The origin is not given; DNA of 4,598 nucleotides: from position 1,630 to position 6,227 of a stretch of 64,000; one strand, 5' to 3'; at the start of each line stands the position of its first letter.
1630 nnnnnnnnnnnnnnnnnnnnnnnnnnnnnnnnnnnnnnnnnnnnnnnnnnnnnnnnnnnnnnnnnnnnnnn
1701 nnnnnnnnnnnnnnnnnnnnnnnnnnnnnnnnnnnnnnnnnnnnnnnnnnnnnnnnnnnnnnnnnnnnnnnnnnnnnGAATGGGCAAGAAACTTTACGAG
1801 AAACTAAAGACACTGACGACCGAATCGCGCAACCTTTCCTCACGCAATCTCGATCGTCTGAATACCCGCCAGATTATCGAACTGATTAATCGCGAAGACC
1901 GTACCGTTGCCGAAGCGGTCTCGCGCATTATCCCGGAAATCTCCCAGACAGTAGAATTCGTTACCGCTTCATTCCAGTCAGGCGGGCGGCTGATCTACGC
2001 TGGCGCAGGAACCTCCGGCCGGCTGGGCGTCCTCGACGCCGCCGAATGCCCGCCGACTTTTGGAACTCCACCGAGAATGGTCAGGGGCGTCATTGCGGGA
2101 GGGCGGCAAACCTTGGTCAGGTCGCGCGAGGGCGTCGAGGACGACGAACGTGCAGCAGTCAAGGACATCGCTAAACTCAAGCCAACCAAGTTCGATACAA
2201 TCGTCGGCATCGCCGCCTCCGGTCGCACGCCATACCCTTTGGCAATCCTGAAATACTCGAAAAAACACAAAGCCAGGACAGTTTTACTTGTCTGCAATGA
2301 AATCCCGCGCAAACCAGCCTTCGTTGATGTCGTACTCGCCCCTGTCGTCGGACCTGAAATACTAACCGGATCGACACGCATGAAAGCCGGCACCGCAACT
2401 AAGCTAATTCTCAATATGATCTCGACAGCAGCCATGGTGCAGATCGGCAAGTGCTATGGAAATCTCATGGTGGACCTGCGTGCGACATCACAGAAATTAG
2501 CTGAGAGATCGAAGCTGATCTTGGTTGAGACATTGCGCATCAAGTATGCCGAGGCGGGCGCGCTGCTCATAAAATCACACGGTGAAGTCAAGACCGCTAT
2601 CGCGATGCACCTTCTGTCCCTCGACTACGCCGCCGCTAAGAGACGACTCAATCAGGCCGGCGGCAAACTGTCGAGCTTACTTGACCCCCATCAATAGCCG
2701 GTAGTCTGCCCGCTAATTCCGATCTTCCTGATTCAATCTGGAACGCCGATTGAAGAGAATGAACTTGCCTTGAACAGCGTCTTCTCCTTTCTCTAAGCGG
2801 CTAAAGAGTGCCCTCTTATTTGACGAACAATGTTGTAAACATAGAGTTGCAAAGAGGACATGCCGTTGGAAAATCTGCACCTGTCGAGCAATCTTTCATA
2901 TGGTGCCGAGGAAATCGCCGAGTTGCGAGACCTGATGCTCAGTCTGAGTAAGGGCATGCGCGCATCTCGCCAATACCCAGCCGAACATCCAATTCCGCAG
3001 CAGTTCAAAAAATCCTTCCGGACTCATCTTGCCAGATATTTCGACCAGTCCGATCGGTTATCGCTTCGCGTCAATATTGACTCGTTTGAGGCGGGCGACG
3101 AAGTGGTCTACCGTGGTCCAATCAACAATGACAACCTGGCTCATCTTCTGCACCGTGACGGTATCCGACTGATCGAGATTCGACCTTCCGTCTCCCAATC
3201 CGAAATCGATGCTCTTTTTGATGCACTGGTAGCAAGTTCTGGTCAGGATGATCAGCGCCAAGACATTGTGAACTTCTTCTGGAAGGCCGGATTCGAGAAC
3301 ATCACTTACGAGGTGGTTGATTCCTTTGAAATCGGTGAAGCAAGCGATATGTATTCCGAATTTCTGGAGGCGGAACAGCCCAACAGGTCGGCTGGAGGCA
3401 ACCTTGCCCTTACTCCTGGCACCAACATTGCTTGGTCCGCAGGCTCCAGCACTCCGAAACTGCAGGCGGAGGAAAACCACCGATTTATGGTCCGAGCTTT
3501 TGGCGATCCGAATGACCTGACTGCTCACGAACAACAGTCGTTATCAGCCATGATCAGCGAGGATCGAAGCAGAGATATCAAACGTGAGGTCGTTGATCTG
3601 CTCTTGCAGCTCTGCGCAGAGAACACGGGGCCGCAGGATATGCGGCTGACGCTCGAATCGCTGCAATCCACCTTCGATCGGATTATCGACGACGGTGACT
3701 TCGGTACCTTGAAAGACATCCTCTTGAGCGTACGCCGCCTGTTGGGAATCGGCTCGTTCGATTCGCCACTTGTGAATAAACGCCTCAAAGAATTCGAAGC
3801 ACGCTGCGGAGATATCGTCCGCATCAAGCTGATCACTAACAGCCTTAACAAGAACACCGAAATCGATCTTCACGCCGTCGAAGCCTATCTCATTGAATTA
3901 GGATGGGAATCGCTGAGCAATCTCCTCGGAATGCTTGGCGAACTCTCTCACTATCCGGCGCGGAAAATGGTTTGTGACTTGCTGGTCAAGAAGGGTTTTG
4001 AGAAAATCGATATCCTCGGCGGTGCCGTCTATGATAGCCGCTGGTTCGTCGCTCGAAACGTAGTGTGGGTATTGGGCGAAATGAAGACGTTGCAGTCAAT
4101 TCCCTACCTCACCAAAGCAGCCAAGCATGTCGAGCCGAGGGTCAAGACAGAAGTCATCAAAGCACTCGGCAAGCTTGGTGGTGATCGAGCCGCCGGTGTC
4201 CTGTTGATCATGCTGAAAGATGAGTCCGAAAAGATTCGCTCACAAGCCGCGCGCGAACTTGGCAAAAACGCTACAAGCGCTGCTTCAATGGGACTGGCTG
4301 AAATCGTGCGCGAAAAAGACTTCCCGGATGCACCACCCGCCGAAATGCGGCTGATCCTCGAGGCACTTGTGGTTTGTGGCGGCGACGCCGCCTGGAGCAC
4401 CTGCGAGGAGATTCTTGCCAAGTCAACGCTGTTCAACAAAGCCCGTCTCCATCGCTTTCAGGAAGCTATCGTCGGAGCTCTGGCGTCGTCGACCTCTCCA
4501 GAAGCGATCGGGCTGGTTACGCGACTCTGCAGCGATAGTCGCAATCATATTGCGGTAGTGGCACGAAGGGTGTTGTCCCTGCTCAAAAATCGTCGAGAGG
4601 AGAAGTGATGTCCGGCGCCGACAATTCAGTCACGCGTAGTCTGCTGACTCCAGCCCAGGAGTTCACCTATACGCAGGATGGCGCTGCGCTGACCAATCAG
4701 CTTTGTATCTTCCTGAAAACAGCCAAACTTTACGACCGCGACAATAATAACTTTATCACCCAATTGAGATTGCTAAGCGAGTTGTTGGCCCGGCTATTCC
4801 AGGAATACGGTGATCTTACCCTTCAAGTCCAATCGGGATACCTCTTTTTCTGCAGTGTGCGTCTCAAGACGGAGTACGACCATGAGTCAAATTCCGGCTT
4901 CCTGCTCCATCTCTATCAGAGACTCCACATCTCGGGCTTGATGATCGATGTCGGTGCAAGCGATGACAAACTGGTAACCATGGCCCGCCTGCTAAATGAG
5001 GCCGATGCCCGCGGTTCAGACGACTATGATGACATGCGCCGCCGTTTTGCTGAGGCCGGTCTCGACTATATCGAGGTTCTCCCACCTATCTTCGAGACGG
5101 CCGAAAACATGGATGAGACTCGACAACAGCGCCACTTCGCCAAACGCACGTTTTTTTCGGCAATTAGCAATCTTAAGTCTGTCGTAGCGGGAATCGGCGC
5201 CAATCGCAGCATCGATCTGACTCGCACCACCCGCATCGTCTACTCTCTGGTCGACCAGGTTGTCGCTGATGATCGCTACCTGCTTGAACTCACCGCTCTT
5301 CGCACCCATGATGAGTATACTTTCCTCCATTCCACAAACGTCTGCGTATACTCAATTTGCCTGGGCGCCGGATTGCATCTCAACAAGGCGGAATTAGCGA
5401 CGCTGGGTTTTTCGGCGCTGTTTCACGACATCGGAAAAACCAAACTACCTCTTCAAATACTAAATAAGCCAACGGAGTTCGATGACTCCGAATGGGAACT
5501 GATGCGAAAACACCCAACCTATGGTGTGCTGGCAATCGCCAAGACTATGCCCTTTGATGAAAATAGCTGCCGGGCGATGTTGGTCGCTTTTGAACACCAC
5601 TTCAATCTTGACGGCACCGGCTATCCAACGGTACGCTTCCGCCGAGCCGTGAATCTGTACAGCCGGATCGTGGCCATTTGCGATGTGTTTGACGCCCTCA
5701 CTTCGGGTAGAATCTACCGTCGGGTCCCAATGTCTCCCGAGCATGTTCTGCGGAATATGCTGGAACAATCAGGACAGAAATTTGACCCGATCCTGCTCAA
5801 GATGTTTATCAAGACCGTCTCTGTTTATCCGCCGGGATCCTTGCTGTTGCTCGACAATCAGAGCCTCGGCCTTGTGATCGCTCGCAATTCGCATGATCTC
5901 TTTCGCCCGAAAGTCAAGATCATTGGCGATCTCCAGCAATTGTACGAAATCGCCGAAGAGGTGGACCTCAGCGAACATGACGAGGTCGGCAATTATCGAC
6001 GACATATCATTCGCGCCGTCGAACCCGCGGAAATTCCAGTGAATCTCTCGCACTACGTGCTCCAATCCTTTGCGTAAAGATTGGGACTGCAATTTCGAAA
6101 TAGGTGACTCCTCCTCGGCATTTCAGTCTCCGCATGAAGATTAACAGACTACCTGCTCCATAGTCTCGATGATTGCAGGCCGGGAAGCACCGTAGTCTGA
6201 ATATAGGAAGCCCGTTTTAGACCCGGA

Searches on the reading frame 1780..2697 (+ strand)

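Call 78: search_protein_families(library=pfam, proteins=[window:1780-2697:+], max_evalue=0.000001)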
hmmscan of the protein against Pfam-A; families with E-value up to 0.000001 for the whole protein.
window:1780-2697:+ (305 aa): 2 families
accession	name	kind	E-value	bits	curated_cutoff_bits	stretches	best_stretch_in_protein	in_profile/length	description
PF22645.1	GKRP_SIS_N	-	1.3e-17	64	27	1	54-160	2-112/113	Glucokinase regulatory protein N-terminal SIS domain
PF22198.1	GKRP_SIS_2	-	3e-08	34.1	27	1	54-112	7-65/191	Glucokinase regulatory protein, second SIS domain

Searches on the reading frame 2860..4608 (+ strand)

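Call 78: search_protein_families(library=pfam, proteins=[window:2860-4608:+], max_evalue=0.000001)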
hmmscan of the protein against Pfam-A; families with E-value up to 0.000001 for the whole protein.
window:2860-4608:+ (582 aa): 1 family
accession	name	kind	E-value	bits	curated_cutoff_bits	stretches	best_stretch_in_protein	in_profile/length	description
PF13646.12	HEAT_2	-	2.4e-15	57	27.7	1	391-467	10-87/88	HEAT repeats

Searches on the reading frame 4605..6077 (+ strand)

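Call 78: search_protein_families(library=pfam, proteins=[window:4605-6077:+], max_evalue=0.000001)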
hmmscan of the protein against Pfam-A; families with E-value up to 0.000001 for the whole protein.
window:4605-6077:+ (490 aa): 2 families
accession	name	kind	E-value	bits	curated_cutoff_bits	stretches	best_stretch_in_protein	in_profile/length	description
PF13487.12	HD_5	-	2.2e-21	76.8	27.2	1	234-395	9-168/170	HD domain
PF01966.28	HD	-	6.5e-09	36.5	22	1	246-364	8-115/116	HD domain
